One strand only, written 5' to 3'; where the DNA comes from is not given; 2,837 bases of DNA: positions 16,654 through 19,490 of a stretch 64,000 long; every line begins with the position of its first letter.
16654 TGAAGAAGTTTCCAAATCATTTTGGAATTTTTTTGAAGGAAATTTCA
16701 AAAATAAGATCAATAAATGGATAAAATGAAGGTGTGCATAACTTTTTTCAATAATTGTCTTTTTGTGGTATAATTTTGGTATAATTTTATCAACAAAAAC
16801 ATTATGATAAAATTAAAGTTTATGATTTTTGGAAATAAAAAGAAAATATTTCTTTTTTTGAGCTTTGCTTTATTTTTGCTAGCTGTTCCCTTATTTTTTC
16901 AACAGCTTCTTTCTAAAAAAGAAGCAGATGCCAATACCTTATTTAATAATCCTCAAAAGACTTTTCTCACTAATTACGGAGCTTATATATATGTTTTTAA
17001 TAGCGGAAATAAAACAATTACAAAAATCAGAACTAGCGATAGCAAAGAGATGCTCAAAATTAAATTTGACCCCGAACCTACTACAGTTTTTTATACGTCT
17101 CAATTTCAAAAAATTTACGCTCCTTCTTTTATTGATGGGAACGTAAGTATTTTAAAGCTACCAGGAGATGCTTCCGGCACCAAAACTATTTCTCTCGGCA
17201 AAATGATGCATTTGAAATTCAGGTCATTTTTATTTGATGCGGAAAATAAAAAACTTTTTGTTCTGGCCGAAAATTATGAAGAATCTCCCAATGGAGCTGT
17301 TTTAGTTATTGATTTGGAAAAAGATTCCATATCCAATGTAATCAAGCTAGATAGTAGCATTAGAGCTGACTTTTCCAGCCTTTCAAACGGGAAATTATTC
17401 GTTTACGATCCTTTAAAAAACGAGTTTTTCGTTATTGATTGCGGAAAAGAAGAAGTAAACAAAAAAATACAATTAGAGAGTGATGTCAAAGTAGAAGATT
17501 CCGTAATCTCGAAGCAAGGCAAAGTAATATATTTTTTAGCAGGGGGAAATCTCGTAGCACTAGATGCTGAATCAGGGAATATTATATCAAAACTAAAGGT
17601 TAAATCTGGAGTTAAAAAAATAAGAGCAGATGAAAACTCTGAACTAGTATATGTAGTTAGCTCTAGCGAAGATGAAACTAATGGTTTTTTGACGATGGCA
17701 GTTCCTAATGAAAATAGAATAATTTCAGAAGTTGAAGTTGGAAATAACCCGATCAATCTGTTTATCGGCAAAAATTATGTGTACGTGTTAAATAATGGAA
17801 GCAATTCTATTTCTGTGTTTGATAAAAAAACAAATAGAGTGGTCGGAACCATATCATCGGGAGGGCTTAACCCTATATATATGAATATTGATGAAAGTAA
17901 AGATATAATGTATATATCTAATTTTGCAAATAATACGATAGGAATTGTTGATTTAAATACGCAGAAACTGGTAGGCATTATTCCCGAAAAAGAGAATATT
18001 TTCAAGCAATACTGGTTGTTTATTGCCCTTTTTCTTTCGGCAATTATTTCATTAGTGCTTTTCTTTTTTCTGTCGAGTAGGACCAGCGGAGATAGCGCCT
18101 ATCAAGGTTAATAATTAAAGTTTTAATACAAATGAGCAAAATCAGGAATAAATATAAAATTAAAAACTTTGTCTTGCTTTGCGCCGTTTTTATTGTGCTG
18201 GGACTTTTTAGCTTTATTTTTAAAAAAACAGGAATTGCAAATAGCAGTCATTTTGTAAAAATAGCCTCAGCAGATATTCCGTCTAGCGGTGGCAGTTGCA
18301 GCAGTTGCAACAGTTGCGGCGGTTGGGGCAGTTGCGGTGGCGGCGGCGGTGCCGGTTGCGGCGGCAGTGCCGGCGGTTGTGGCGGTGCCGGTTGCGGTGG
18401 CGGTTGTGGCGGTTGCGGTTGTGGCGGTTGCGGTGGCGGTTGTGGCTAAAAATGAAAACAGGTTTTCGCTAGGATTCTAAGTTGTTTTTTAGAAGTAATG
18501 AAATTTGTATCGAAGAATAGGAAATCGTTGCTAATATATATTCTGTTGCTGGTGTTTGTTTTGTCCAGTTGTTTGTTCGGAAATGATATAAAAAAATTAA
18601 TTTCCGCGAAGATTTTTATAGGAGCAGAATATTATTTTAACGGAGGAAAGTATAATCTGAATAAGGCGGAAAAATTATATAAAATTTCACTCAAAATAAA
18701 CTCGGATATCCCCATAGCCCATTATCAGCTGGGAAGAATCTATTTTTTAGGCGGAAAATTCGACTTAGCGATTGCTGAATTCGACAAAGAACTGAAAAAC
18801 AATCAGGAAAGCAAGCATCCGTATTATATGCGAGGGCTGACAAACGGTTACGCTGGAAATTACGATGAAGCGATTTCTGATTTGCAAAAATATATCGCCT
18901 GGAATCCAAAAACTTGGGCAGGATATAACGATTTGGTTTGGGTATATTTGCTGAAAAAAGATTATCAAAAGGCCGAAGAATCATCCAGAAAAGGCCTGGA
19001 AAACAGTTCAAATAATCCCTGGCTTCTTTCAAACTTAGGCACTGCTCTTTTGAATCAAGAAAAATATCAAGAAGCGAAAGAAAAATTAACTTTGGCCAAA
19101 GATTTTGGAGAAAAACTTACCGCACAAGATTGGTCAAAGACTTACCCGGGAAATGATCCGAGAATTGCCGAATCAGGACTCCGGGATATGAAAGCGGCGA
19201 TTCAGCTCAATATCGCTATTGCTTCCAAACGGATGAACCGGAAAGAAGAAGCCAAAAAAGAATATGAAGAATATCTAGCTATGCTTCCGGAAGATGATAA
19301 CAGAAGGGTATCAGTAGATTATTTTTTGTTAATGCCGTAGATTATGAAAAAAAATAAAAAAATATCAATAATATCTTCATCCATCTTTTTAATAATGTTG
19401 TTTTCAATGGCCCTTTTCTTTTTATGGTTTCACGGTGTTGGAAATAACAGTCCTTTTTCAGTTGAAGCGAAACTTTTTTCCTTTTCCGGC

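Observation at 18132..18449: A ~70% GC (GGY/TGY)n microsatellite encodes a pure Gly/Cys tail on a small membrane-anchored protein, directly upstream of the surface-protein cluster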

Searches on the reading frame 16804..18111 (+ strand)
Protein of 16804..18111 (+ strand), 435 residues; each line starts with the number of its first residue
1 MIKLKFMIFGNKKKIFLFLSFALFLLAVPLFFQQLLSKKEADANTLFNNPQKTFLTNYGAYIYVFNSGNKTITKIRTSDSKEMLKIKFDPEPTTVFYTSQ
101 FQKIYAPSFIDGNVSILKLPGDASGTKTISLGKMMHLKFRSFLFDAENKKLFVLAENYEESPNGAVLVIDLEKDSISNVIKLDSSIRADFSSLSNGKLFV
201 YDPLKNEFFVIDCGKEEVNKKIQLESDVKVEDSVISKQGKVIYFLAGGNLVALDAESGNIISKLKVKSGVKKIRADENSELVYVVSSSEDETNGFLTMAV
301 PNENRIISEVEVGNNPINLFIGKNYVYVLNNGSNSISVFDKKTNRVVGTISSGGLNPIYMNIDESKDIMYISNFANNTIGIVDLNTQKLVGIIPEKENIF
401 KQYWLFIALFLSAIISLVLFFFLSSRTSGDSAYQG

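Call 7: search_protein_families(library=ncbifam, proteins=[window:16804-18111:+], max_evalue=0.01)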
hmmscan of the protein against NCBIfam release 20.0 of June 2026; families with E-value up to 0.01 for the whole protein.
window:16804-18111:+ (435 aa): 9 families
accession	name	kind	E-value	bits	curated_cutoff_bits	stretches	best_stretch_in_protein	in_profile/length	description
TIGR03866.1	PQQ_ABC_repeats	subfamily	1.2e-14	54.1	287.3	2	303-393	30-121/310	PQQ-dependent catabolism-associated beta-propeller protein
TIGR02276.1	beta_rpt_yvtn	repeat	1.1e-12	47.7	27.85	1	324-357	4-36/42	beta-propeller repeat protein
NF052280.1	7_blade_YncE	equivalog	1.2e-09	37.4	400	1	130-353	66-298/338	7-bladed beta-propeller protein YncE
NF052340.1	hydrazine_beta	equivalog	4.7e-07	29.2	560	1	297-392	58-156/372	hydrazine synthase subunit beta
NF052460.1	L-NosZ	equivalog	1e-06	27.5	700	2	305-395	165-256/480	clade III lactonase-type nitrous-oxide reductase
TIGR03907.1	QH_beta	equivalog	4.9e-05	22.6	223.2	1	206-275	11-82/338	quinohemoprotein amine dehydrogenase subunit beta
NF048007.1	MmpL3Stblzr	equivalog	0.0012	18.1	600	0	210-375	161-328/366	MmpL3/TtfA transport complex stabilizer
NF052342.1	hydrazine_BC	exception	0.0029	15.8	1250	0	303-393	70-163/690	hydrazine synthase subunit beta-gamma fusion subunit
NF038117.1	choice_anch_I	subfamily_domain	0.0031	16.4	300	0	349-394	166-214/458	choice-of-anchor I family protein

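Call 8: search_protein_families(library=pfam, proteins=[window:16804-18111:+], max_evalue=0.01)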
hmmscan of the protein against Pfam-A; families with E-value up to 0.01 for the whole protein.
window:16804-18111:+ (435 aa): 5 families
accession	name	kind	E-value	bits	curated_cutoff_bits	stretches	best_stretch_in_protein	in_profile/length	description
PF23586.2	Beta-prop_NWD2_C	-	3.9e-10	39.8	33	1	52-118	275-340/341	NWD2 C-terminal beta-propeller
PF13570.13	Beta-prop_ACSF4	-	4.2e-06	26.8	133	1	163-286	28-152/329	Beta-alanine-activating enzyme, beta-propeller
PF10282.15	Lactonase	-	5.6e-06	26.2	21.7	1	323-387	255-323/344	Lactonase, 7-bladed beta-propeller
PF13360.13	PQQ_2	-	0.0068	16.5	27.6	0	236-344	116-227/233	Outer membrane protein assembly factor BamB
PF23748.1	Beta-prop_LRRK2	-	0.0085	15.6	26.9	0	304-350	203-249/359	LRRK2 beta propeller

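Call 18: find_homologous_proteins(query=window:16804-18111:+, max_evalue=0.00001)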
Query window:16804-18111:+ (435 aa): 2 proteins with E <= 0.00001 among 8000 candidates.
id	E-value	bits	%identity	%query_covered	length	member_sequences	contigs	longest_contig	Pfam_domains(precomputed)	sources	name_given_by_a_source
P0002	1.1e-274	928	100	100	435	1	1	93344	PF10282.16,PF23586.3,PF13570.14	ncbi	ncbi:MAG: hypothetical protein V1804_02940 [Patescibacteria group bacterium]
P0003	9.4e-15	72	24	36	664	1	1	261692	PF07714.24,PF08816.18,PF00069.32,PF10282.16,PF25174.2,PF23381.2,PF01731.27,PF21783.3,PF02239.23,PF01636.30,PF23414.2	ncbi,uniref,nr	ncbi:serine/threonine-protein kinase [Antrihabitans sp. YC2-6]|uniref:serine/threonine-protein kinas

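Call 86: search_protein_families(library=padloc, proteins=[window:16804-18111:+], max_evalue=0.001)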
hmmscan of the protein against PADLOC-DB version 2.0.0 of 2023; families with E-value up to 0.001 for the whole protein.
window:16804-18111:+ (435 aa): 0 families

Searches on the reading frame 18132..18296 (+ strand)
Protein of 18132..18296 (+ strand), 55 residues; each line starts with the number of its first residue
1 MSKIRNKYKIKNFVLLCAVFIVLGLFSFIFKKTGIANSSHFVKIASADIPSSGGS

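Call 51: find_homologous_proteins(query=A2, max_evalue=10)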
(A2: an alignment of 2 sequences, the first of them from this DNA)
Query A2 (2 sequences) (55 aa, profile of the alignment): 2 proteins with E <= 10 among 176 candidates.
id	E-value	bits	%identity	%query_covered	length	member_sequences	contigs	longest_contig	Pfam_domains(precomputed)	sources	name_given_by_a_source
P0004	3.6e-35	138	38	93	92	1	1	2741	-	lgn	-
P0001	1.0e-23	101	100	100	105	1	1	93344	-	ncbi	ncbi:MAG: hypothetical protein V1804_02945 [Patescibacteria group bacterium]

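Call 52: find_related_loci(query=A2, collection=metagenome_contigs, flank=10000)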
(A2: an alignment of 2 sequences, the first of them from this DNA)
Query A2 (55 aa) in metagenome_contigs; peptide patterns used: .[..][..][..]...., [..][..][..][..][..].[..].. (x = any residue, [..] = any of these).
600 stretches matched a pattern, but none encodes a relative of the query by tblastn (E <= 1e-3).

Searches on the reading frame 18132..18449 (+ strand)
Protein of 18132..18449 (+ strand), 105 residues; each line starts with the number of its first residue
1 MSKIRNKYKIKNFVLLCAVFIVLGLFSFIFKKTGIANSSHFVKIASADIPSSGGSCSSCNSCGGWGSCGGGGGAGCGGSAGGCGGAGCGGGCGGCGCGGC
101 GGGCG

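Call 7: search_protein_families(library=ncbifam, proteins=[window:18132-18449:+], max_evalue=0.01)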
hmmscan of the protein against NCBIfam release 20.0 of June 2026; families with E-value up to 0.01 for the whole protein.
window:18132-18449:+ (105 aa): 0 families

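Call 8: search_protein_families(library=pfam, proteins=[window:18132-18449:+], max_evalue=0.01)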
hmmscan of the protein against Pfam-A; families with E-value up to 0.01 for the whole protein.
window:18132-18449:+ (105 aa): 0 families

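Call 9: find_homologous_proteins(query=window:18132-18449:+, max_evalue=0.01)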
Query window:18132-18449:+ (105 aa): 1 proteins with E <= 0.01 among 8000 candidates.
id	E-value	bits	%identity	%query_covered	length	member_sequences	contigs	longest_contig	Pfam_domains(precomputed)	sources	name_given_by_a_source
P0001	9.0e-56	205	100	100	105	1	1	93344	-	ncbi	ncbi:MAG: hypothetical protein V1804_02945 [Patescibacteria group bacterium]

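Call 12: search_protein_families(library=ncbifam, proteins=[window:18132-18449:+], max_evalue=10)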
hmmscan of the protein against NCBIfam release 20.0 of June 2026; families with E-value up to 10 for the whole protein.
window:18132-18449:+ (105 aa): 1 family
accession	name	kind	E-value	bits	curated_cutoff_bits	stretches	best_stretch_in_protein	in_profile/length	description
NF047685.1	TeichurnBiosyTuaF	equivalog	0.073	12.8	340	1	3-41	7-44/225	teichuronic acid biosynthesis protein TuaF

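Call 27: find_encoding_contigs(protein=P0001, flank=10000, max_places=3)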
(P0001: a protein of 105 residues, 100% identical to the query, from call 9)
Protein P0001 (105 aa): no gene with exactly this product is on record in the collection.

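Call 34: search_protein_representatives(protein=window:18132-18449:+)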
Query: 105 residues. Proteins with E-value up to 0.001 (for the whole library): 3; up to 1e-10: 1; up to 1e-30: 1. The best 3 are listed.
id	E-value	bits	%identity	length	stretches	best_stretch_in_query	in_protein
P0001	2.9e-56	205.2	100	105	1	1-105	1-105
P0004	9.2e-05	38.8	45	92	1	2-76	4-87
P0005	6.8e-04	36.0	33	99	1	13-75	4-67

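Call 36: find_encoding_contigs(protein=P0004, flank=10000, max_places=6)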
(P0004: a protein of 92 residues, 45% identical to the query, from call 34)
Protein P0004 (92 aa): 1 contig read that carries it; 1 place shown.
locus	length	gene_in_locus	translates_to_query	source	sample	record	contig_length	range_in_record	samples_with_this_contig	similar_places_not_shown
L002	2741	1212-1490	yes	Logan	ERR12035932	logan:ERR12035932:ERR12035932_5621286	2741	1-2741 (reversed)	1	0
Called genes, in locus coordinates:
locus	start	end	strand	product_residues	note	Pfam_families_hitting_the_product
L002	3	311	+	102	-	?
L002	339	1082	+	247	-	PF00881:Nitroreductase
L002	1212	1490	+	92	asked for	-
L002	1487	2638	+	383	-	-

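Call 37: list_cluster_members(proteins=[P0004, P0005])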
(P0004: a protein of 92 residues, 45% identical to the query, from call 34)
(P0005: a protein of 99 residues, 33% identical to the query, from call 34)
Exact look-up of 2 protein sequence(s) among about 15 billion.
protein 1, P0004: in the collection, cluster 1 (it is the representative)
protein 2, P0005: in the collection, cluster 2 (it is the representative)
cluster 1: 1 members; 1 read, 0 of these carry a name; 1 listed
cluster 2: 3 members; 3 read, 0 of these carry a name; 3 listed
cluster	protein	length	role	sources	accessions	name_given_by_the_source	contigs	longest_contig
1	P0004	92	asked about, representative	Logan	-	-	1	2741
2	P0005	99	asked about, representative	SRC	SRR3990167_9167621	-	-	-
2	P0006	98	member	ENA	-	-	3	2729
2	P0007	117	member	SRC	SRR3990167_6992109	-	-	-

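Call 41: search_protein_families(library=ncbifam, proteins=[L002:3-311:+, L002:339-1082:+, L002:1475-2638:+, P0004], max_evalue=0.1)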
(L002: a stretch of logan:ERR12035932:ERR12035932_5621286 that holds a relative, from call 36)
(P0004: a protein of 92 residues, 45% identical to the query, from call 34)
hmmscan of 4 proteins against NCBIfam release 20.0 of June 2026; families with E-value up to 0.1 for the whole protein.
L002:3-311:+ (102 aa): 1 family
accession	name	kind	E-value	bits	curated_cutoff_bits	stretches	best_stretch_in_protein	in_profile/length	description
TIGR03604.1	TOMM_cyclo_SagD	subfamily_domain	6.1e-11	41.8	219.25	1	18-102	294-377/377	thiazole/oxazole-forming peptide maturase, SagD family component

L002:339-1082:+ (247 aa): 3 families
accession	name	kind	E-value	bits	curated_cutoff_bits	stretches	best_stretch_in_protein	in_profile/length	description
TIGR03605.1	antibiot_sagB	domain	2e-38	131.6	78.4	1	79-247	4-173/173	SagB family peptide dehydrogenase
TIGR04511.1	SagB_rel_DH_2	exception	3.3e-19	69.2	240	1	63-241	180-362/380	putative peptide maturation dehydrogenase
NF008033.1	PRK10765.1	equivalog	0.058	12.8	223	1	194-236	107-149/240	oxygen-insensitive NADPH nitroreductase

L002:1475-2638:+ (387 aa): 1 family
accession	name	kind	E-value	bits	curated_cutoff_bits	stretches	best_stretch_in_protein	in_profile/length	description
NF033689.1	N2Fix_CO_CowN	equivalog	0.097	13.5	48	0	312-378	4-60/89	N(2)-fixation sustaining protein CowN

P0004 (92 aa): 1 family
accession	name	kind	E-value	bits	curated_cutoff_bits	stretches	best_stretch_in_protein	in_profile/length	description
NF008584.2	PRK11546.1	equivalog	0.0029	17.9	200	1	47-77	110-139/145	zinc resistance sensor/chaperone ZraP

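Call 86: search_protein_families(library=padloc, proteins=[window:18132-18449:+], max_evalue=0.001)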
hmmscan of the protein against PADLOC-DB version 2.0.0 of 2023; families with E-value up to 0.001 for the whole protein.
window:18132-18449:+ (105 aa): 0 families

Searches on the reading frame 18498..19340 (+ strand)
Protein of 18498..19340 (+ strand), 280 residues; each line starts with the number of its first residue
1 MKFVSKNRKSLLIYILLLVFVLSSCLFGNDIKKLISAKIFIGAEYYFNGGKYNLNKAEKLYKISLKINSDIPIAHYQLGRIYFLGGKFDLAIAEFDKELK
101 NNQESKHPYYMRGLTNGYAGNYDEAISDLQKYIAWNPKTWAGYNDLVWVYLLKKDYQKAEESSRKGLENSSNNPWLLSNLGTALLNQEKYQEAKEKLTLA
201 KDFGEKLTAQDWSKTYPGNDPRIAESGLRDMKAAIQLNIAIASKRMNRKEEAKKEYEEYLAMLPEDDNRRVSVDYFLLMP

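Call 7: search_protein_families(library=ncbifam, proteins=[window:18498-19340:+], max_evalue=0.01)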
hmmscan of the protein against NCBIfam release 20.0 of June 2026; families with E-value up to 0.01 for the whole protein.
window:18498-19340:+ (280 aa): 18 families
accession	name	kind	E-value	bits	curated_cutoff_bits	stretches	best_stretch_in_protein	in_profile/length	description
NF040959.1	MamA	equivalog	5.7e-15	55.3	200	2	54-149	87-182/204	magnetosome protein MamA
TIGR02917.1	PEP_TPR_lipo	equivalog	1.1e-12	46.7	312.2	1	52-198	479-625/899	XrtA/PEP-CTERM system TPR-repeat protein PrsT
TIGR02521.1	type_IV_pilW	equivalog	2.8e-10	40.1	154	1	119-200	44-125/234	type IV pilus biogenesis/stability protein PilW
NF008391.2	PRK11189.1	equivalog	3.7e-09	36.5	250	1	61-208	88-237/297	lipoprotein NlpI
TIGR00990.1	3a0801s09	subfamily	6.7e-08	31.6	757.25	1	91-206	384-499/615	mitochondrial import receptor subunit TOM70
TIGR02795.1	tol_pal_ybgF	equivalog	9e-08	32.7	90.1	0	112-198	8-100/119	tol-pal system protein YbgF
NF033762.1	social_mot_Tgl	equivalog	6.5e-06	25.7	225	2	55-150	83-180/252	social motility TPR repeat lipoprotein Tgl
NF033758.1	gliding_GltE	equivalog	1.9e-05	23.9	225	0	55-135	273-354/411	adventurous gliding motility TPR repeat lipoprotein GltE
TIGR02552.1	LcrH_SycD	equivalog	3e-05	23.8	104.8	0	53-106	67-120/136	SycD/LcrH family type III secretion system chaperone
NF052415.1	T3SS_chap_SctY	equivalog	3.1e-05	24.4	70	0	229-262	73-106/106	type III secretion apparatus assembly chaperone SctY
NF052400.1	M48_BAM_BepA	equivalog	7.1e-05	21.8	570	1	89-197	288-398/483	beta-barrel assembly-enhancing protease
NF033920.0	C39_PA2778_fam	equivalog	0.00013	21.5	150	1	123-201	173-251/255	PA2778 family cysteine peptidase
NF053607.1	CHU_0125_OmpA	equivalog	0.00027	19.6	620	0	110-211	23-124/639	CHU_0125 family OmpA-like outer membrane integrity protein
TIGR04510.1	mod_pep_cyc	subfamily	0.00028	19.5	400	1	50-210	410-572/814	putative peptide modification system cyclase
NF047558.1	TPR_END_plus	domain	0.00047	20.1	32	0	109-138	2-31/56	TPR end-of-group domain-containing protein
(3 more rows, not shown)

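Call 8: search_protein_families(library=pfam, proteins=[window:18498-19340:+], max_evalue=0.01)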
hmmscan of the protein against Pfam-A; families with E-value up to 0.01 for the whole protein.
window:18498-19340:+ (280 aa): 18 families
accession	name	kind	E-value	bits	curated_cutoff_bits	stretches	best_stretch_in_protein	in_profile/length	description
PF07719.23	TPR_2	-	1.3e-18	66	27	2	73-102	2-31/34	Tetratricopeptide repeat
PF13432.12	TPR_16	-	4.7e-15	56.2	32.7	2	110-174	1-65/65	Tetratricopeptide repeat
PF00515.34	TPR_1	-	1.6e-14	53.4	27.8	0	73-97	2-26/34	Tetratricopeptide repeat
PF13431.12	TPR_17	-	1.2e-13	50.6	24.4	1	165-194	4-33/34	Tetratricopeptide repeat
PF14559.12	TPR_19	-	2.2e-13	50.7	25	2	119-161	4-46/68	Tetratricopeptide repeat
PF13181.12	TPR_8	-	2.3e-13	49.6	25.7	1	109-138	4-33/34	Tetratricopeptide repeat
PF13424.12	TPR_12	-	4.9e-12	46.3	30.1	1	72-134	3-73/77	Tetratricopeptide repeat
PF13428.12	TPR_14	-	1.6e-08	34.8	23.5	0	235-267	3-35/44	Tetratricopeptide repeat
PF13414.12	TPR_11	-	9e-07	28.9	26.8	0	54-83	10-39/42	TPR repeat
PF13174.12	TPR_6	-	9.8e-07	29.5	26.3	0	74-97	2-25/33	Tetratricopeptide repeat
PF13371.12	TPR_9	-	1.8e-06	28.3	35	0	110-137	33-60/73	Tetratricopeptide repeat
PF12895.13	ANAPC3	-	3e-06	27.9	27.2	1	52-131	3-81/82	Anaphase-promoting complex, cyclosome, subunit 3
PF13374.12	TPR_10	-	7e-06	26.3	27.5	0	177-194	5-22/42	Tetratricopeptide repeat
PF24575.1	TPR_Slam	-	1.9e-05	25.5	35.2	0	153-196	60-103/104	Surface lipoprotein assembly modifier, N-terminal TPR repeats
PF23914.1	TPR_CcmH_CycH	-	0.00079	19.7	42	0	112-197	56-144/158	Cytochrome c-type biogenesis protein H TPR domain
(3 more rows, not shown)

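Call 86: search_protein_families(library=padloc, proteins=[window:18498-19340:+], max_evalue=0.001)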
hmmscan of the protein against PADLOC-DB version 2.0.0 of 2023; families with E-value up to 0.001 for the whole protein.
window:18498-19340:+ (280 aa): 1 family
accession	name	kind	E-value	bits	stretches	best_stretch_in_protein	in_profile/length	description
PDLC04781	PDC-M71B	-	4.1e-05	20.5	1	98-202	306-411/515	-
